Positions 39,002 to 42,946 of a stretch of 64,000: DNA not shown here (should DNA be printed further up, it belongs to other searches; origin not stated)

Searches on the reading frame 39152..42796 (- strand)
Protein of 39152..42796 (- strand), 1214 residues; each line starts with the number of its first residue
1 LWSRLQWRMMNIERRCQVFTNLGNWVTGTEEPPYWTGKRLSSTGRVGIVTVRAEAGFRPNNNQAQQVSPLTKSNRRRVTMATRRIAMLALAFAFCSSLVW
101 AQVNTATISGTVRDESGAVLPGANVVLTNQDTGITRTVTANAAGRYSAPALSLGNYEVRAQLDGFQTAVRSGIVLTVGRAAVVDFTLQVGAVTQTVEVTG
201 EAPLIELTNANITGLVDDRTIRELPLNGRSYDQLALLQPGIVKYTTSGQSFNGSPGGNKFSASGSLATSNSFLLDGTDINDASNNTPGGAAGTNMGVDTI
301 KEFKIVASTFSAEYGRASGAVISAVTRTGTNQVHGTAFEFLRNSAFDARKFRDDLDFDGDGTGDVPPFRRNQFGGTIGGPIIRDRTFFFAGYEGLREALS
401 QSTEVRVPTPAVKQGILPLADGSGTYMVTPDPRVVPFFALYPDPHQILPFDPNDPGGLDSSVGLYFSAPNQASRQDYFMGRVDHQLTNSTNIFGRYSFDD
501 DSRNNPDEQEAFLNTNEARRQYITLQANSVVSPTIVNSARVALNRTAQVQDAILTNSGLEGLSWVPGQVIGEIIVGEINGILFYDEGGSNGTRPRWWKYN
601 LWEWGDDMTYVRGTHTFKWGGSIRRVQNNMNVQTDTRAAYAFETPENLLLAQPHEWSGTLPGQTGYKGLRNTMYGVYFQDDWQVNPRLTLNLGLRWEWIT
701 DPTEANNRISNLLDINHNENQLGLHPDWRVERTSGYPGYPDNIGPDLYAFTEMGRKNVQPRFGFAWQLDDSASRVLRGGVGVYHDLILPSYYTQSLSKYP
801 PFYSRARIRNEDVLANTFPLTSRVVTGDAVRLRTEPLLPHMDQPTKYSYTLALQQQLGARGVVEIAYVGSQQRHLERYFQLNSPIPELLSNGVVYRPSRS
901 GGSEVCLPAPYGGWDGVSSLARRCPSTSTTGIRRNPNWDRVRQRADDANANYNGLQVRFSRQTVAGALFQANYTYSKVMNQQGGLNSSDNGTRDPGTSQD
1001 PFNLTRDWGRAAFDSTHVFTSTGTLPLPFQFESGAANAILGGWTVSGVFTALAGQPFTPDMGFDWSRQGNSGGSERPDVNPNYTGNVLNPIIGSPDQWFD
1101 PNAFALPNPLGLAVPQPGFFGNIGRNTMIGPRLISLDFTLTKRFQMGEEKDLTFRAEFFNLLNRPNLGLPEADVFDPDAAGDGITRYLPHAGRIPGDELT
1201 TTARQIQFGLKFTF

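Call 79: search_protein_families(library=pfam, proteins=[window:39152-42796:-], max_evalue=0.00001)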
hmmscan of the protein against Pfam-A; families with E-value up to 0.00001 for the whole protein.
window:39152-42796:- (1214 aa): 3 families
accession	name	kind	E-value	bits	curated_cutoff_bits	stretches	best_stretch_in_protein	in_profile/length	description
PF25183.1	OMP_b-brl_4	-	2.3e-177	592.4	30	1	325-1207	1-838/838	Outer membrane beta barrel domain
PF13620.12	CarboxypepD_reg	-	2.3e-23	82.8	32.3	1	107-188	1-82/82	Carboxypeptidase regulatory-like domain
PF00593.30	TonB_dep_Rec_b-barrel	-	4.1e-07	30.6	27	1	483-780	25-237/436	TonB dependent receptor-like, beta-barrel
